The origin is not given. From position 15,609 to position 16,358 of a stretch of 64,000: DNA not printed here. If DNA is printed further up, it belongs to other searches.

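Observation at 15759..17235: GIY-YIG endonuclease ORF fused 5' to thymidylate synthase, an I-TevI/td-like association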

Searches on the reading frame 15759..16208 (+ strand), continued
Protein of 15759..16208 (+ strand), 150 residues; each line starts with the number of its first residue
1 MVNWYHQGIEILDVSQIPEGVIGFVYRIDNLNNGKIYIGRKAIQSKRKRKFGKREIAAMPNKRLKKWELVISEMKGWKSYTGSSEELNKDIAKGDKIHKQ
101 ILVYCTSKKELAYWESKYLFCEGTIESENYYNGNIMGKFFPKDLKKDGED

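Call 21: search_protein_families(library=pfam, proteins=[P0003, P0004, P0016], max_evalue=1)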
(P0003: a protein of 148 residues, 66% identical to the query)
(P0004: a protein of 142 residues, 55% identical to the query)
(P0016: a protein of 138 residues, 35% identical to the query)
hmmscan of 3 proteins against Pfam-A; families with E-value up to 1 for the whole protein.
P0003 (148 aa): 3 families
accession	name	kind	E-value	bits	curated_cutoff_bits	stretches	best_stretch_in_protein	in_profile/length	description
PF19835.5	SegE_GIY-YIG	-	3.6e-28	98.7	25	1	6-137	1-123/123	Putative endonuclease segE, GIY-YIG domain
PF01541.30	GIY-YIG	-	0.043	14.6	22.6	0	25-87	2-43/78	GIY-YIG catalytic domain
PF05271.16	Tobravirus_2B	-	0.082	13.3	22.5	1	7-68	35-99/117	Tobravirus 2B protein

P0004 (142 aa): 3 families
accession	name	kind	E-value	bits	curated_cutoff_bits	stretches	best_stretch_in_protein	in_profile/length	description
PF19835.5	SegE_GIY-YIG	-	1.1e-24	87.5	25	1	2-132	1-123/123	Putative endonuclease segE, GIY-YIG domain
PF02086.21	MethyltransfD12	-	0.0072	16.5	22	1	7-88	96-170/253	D12 class N6 adenine-specific DNA methyltransferase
PF01541.30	GIY-YIG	-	0.034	14.9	22.6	1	21-67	2-50/78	GIY-YIG catalytic domain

P0016 (138 aa): 1 family
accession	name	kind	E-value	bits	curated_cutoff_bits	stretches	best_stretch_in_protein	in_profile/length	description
PF19835.5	SegE_GIY-YIG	-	1e-19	71.4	25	1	2-113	1-111/123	Putative endonuclease segE, GIY-YIG domain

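Call 32: predict_structure(alignment_id=A1)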
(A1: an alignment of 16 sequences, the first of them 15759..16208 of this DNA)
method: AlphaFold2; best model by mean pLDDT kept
length: 150 residues; sequences in the alignment: 16
mean_pLDDT: 87.5   pTM: 0.78
mean pLDDT of the five models: 87.5, 87.2, 85.9, 85.2, 84.6
residues with pLDDT >= 90: 82; 70-90: 54; 50-70: 13; < 50: 1
segments of 3 or more residues with pLDDT < 50: none
pLDDT, mean of each block of 10 residues (from residue 1): 88 88 96 96 82 80 69 80 93 95 96 97 91 91 70
secondary structure, 60 per line:
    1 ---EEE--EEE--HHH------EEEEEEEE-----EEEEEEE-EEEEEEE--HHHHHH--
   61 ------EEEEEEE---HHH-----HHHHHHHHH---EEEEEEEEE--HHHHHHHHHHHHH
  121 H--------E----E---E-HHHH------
elements in order: E4-6 E9-11 E23-30 E36-42 E44-50 H53-58 E67-73 H85-93 E97-105 H108-121 H141-144

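Call 36: search_protein_representatives(alignment_id=A1)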
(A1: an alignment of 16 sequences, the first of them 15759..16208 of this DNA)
Query: 16 sequences, 146 profile positions. Proteins with E-value up to 0.001 (for the whole library): 3246; up to 1e-10: 1932; up to 1e-30: 135. The best 150 are listed.
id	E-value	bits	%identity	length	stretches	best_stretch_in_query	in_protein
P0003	9.0e-59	213.7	-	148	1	2-143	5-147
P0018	2.3e-55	202.7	-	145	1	1-144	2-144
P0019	1.5e-51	190.3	-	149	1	2-144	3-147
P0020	5.6e-50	185.2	-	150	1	2-143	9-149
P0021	9.5e-49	181.2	-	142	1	2-141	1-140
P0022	1.0e-47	177.9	-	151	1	2-140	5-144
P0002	1.1e-46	174.5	-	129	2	1-70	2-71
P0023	6.3e-46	172.0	-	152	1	1-143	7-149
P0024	8.7e-46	171.6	-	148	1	2-144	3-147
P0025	1.3e-45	171.0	-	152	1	2-142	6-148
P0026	2.9e-44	166.7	-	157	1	2-143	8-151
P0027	5.0e-44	165.9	-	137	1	2-140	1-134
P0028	8.3e-44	165.2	-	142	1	2-140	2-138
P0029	1.6e-43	164.3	-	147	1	2-140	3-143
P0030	2.1e-43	163.9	-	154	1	2-145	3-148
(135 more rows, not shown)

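Call 38: find_encoding_contigs(protein=P0013, flank=7000, max_places=1)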
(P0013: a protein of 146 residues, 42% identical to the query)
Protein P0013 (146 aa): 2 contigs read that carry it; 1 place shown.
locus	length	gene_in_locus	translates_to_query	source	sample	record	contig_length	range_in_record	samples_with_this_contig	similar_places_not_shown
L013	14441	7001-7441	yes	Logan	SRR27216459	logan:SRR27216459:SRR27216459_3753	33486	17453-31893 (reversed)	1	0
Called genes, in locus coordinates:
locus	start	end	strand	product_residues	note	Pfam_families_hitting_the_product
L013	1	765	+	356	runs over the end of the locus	-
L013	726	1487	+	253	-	PF06067:DUF932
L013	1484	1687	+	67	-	-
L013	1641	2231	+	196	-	-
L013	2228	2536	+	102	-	-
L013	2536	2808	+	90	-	-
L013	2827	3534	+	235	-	PF03167:UDG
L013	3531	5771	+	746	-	PF13589:HATPase_c_3 (weak)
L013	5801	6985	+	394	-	PF26926:Phage_T4_rIIB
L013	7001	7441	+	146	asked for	PF19835:SegE_GIY-YIG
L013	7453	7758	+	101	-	-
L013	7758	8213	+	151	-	PF19474:DUF6011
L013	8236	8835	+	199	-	PF19556:PRTRC_E (weak)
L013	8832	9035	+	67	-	PF14454:Prok_Ub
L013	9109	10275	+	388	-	-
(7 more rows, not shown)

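Call 39: find_encoding_contigs(protein=P0016, flank=7000, max_places=2)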
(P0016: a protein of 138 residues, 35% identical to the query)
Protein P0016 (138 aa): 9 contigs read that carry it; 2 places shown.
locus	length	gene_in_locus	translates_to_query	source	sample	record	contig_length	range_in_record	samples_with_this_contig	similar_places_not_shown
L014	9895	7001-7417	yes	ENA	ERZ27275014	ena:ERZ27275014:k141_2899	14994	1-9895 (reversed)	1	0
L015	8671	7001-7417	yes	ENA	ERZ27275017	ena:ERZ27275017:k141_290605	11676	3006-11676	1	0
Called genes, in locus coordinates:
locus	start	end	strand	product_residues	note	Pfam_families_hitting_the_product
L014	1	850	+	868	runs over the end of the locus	-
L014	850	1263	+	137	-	-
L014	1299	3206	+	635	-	-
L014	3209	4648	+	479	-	PF14550:Peptidase_S78_2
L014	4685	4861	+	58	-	-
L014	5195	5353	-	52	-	-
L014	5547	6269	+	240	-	PF07463:NUMOD4, PF13392:HNH_3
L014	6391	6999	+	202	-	-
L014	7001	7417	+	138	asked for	PF19835:SegE_GIY-YIG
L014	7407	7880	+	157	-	PF01541:GIY-YIG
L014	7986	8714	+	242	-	-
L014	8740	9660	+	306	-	-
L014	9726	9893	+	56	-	?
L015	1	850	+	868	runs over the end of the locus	-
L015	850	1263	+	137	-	-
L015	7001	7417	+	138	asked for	PF19835:SegE_GIY-YIG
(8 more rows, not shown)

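Call 40: find_encoding_contigs(protein=P0012, flank=7000, max_places=2)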
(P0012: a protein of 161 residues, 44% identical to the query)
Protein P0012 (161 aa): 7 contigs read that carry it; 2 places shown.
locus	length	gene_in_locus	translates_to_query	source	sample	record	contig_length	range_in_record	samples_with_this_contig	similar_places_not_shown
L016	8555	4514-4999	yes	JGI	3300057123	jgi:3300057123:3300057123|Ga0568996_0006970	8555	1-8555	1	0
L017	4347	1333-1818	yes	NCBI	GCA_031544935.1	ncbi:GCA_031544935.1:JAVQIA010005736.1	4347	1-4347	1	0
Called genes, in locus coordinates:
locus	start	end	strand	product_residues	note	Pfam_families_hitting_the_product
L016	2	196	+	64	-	?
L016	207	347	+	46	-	-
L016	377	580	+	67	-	-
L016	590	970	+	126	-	-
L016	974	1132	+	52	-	-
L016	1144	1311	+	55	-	-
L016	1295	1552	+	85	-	-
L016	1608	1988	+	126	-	-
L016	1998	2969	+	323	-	PF00154:RecA_N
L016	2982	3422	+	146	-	-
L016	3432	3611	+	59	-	-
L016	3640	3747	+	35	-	-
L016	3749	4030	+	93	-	-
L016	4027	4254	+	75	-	-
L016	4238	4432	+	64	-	-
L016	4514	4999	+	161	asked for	PF19835:SegE_GIY-YIG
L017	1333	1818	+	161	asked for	PF19835:SegE_GIY-YIG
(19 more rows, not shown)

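Call 45: search_dna_similar(query=L003:3977-4411:+, collection=phages, mode=protein, max_rows=40, max_evalue=0.001, rows=spread)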
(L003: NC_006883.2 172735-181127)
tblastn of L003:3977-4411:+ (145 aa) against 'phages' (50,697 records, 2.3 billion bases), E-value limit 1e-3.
Records with a match: 761; places in all: 761; records where one place covers at least 80% of the query: 461.
Best place of each record, by identity: >=99% 4; 95-99% 3; 80-90% 2; 60-80% 342; <60% 410.
By first word of the organism name: Synechococcus 339; Escherichia 117; Salmonella 76; Cyanophage 46; Erwinia 29; Shigella 23; Prochlorococcus 22; Stenotrophomonas 16; Felixounavirus 14; Citrobacter 10; and 22 more.
By host as written in the record: - 211; Synechococcus 99; Escherichia coli 35; Synechococcus sp. WH7803 26; Synechococcus sp. 22; Escherichia coli K-12 MG1655 20; Synechococcus sp. WH8102 15; Synechococcus sp. WH 7803 14; and 138 more.
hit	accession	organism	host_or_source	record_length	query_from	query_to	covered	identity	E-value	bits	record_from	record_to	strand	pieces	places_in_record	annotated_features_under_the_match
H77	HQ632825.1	Prochlorococcus phage P-SSM5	Prochlorococcus marinus NATL2A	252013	1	145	100%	100.0%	1e-84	275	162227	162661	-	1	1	hypothetical protein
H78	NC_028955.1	Prochlorococcus phage P-TIM68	Prochlorococcus sp. MIT9515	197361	1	140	97%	73.6%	9e-55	189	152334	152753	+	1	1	NAD synthetase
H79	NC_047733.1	Synechococcus phage S-RIM8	Synechococcus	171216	4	142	96%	71.2%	4e-55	190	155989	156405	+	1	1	NAD synthetase | hypothetical protein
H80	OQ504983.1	Synechococcus phage S-8S55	Parasynechococcus marenigrum WH 8102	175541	1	140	97%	70.0%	2e-55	191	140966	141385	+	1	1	NAD synthetase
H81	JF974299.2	Synechococcus phage S-CAM8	Synechococcus sp. WH7803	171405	2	140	96%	69.8%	5e-54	187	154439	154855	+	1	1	gp202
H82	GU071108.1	Prochlorococcus phage Syn33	Synechococcus sp. WH7803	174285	2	140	96%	68.3%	2e-53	186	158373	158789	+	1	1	NAD synthetase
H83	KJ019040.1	Synechococcus phage ACG-2014b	-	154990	2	140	96%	68.3%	7e-53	184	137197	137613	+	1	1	NAD synthetase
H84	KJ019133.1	Synechococcus phage ACG-2014b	-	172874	2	140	96%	68.3%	7e-53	184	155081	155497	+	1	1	NAD synthetase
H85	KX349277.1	Synechococcus phage S-RIM2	Synechococcus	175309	2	140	96%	68.3%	9e-53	184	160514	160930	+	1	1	hypothetical protein (x2)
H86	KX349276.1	Synechococcus phage S-RIM2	Synechococcus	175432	2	140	96%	68.3%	9e-53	184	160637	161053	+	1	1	hypothetical protein (x2)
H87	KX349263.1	Synechococcus phage S-RIM2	Synechococcus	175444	2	140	96%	68.3%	9e-53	184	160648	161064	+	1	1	hypothetical protein (x2)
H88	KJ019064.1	Synechococcus phage S-MbCM6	-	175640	2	140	96%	67.6%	2e-52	183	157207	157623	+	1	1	NAD synthetase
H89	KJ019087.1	Synechococcus phage ACG-2014a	-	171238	2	140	96%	66.9%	7e-52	181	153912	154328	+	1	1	NAD synthetase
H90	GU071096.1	Synechococcus phage S-ShM2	Synechococcus sp. WH8102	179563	2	140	96%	66.2%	2e-52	182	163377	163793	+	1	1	NAD synthetase | hypothetical protein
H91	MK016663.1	Synechococcus phage S-H68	Synechococcus sp. LTWRED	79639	4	140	94%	64.2%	1e-45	163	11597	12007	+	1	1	NAD synthetase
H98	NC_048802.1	Stenotrophomonas phage Moby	Stenotrophomonas maltophilia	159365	8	135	88%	46.9%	2e-24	102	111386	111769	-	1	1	NAD synthetase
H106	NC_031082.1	Escherichia phage vB_EcoM_Alf5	Escherichia coli K12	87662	20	131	77%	30.2%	3e-5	48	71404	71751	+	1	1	NAD synthetase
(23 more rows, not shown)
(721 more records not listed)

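Call 49: get_annotated_region(hit=H82, flank=3000)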
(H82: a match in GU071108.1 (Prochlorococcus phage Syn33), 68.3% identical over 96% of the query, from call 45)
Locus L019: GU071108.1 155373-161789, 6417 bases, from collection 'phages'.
description: Prochlorococcus phage Syn33, complete genome.
organism: Prochlorococcus phage Syn33 (NCBI taxid 444878)
taxonomy: Viruses; Duplodnaviria; Heunggongvirae; Uroviricota; Caudoviricetes; Kyanoviridae; Brizovirus; Brizovirus syn33
host: Synechococcus sp. WH7803; source: -; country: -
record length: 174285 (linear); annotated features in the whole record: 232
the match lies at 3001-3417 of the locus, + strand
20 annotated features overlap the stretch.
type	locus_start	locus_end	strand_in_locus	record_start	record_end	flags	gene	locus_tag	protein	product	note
CDS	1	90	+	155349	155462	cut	-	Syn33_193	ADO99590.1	ribonucleotide reductase subunit B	T4-LIKE GC: 1032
CDS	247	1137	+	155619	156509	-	nrdB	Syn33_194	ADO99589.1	ribonucleotide reductase class Ia beta subunit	T4-LIKE GC: 204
CDS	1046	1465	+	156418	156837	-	-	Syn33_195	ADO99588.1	hypothetical protein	T4-LIKE GC: 659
CDS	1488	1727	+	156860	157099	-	-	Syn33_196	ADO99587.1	hypothetical protein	T4-LIKE GC: 430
CDS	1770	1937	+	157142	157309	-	-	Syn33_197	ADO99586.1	hypothetical protein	T4-LIKE GC: 937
CDS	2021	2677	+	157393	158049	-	talC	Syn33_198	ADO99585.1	transaldolase-like protein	T4-LIKE GC: 239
CDS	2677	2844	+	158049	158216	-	-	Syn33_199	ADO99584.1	hypothetical protein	T4-LIKE GC: 662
CDS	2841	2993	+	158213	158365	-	-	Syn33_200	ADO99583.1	hypothetical protein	T4-LIKE GC: 433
CDS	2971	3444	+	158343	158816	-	-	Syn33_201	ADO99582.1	NAD synthetase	T4-LIKE GC: 213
CDS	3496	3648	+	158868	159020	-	-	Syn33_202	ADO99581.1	hypothetical protein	T4-LIKE GC: 663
tRNA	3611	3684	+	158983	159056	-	-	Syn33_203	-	tRNA-Arg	codon recognized: AGA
CDS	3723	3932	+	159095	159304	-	-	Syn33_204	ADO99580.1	hypothetical protein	T4-LIKE GC: 249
CDS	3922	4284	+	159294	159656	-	-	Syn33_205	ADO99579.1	hypothetical protein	T4-LIKE GC: 355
CDS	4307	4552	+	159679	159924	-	-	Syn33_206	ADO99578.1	hypothetical protein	T4-LIKE GC: 250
CDS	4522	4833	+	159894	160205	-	-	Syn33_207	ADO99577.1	hypothetical protein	T4-LIKE GC: 718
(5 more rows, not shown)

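Call 50: get_annotated_region(hit=H79, flank=3000)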
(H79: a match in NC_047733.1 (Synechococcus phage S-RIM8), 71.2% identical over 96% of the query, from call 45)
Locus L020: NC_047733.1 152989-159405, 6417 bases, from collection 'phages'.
description: Synechococcus phage S-RIM8 isolate RW_22_0300, complete genome.
organism: Synechococcus phage S-RIM8 (NCBI taxid 756278)
taxonomy: Viruses; Duplodnaviria; Heunggongvirae; Uroviricota; Caudoviricetes; Kyanoviridae; Neptunevirus; Neptunevirus srim18
host: Synechococcus; source: -; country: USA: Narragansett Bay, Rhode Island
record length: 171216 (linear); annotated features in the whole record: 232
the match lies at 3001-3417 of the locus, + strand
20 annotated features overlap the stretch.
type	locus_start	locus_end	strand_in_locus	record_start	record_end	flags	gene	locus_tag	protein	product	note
CDS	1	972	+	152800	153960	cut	-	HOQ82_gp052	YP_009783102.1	ribonucleoside diphosphate reductase small subunit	-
CDS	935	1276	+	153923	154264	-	-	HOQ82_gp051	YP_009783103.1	hypothetical protein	-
CDS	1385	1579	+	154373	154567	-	-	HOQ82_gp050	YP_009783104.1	hypothetical protein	-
CDS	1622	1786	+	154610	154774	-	-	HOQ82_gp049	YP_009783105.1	hypothetical protein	-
CDS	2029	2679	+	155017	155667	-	-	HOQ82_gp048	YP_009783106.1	transaldolase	-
CDS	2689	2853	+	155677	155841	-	-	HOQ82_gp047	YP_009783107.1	hypothetical protein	-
CDS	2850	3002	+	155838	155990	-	-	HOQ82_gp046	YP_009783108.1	hypothetical protein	-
CDS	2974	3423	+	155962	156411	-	-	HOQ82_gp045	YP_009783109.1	NAD synthetase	-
CDS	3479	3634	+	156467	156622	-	-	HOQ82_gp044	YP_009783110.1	hypothetical protein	-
tRNA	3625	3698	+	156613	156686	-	-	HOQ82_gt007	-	tRNA-Arg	-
CDS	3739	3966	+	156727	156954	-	-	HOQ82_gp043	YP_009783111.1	hypothetical protein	-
CDS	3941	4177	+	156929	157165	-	-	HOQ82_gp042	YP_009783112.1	hypothetical protein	-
CDS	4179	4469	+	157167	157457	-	-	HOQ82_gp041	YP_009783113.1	hypothetical protein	-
tRNA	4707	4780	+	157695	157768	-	-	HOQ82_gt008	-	tRNA-Pro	-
CDS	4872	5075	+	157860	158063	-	-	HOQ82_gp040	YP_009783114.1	high light inducible protein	-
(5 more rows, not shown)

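Call 51: get_annotated_region(hit=H106, flank=4000)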
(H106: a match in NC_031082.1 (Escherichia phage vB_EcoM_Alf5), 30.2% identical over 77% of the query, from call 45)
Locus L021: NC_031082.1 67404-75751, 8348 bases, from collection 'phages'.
description: Escherichia phage vB_EcoM_Alf5, complete genome.
organism: Escherichia phage vB_EcoM_Alf5 (NCBI taxid 1873990)
taxonomy: Viruses; Duplodnaviria; Heunggongvirae; Uroviricota; Caudoviricetes; Ounavirinae; Felixounavirus; Felixounavirus Alf5
host: Escherichia coli K12; source: -; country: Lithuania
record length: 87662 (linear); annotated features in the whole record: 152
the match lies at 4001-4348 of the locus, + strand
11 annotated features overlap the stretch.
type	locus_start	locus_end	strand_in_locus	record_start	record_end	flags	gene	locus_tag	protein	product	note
CDS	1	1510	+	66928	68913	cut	-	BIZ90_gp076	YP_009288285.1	DNA primase/helicase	Alf5_ORF101; similar to putative phage DNA primase/helicase from Salmonella phage FSL SP-010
CDS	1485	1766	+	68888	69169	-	-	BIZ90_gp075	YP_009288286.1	hypothetical protein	Alf5_ORF102; similar to hypothetical protein ECTP1_00118 from Escherichia coli O157 typing phage 1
CDS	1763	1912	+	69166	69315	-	-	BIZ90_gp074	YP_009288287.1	hypothetical protein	Alf5_ORF103; similar to hypothetical protein FelixO1p245 from Salmonella phage FelixO1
CDS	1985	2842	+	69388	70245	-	-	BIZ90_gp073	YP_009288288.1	hypothetical protein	Alf5_ORF104; similar to hypothetical protein Felix01p191 from Salmonella phage FelixO1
CDS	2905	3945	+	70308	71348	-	-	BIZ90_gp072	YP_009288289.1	exodeoxyribonuclease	Alf5_ORF105; similar to putative exodeoxyribonuclease from Salmonella phage FSL SP-107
CDS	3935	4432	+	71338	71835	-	-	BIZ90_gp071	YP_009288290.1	NAD synthetase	Alf5_ORF106; similar to NAD synthetase from Salmonella phage FSL SP-107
CDS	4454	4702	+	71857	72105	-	-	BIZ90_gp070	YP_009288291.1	hypothetical protein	Alf5_ORF107; similar to hypothetical protein Felix01p204 from Salmonella phage FelixO1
CDS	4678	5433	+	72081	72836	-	-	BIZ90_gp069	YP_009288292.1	MazG-like pyrophosphatase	Alf5_ORF108; similar to hypothetical protein HY02_107 from Escherichia phage HY02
CDS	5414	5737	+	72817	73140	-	-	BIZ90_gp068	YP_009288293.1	hypothetical protein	Alf5_ORF109; similar to hypothetical protein Felix01p208 from Salmonella phage FelixO1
CDS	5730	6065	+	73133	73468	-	-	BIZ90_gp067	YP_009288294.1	hypothetical protein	Alf5_ORF110; similar to hypothetical protein ECTP1_00110 from Escherichia coli O157 typing phage 1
CDS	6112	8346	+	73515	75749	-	-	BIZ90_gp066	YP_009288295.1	ribonucleoside-diphosphate reductase subunit alpha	Alf5_ORF111; similar to ribonucleoside triphosphate reductase, alpha chain from [Salmonella phage FelixO1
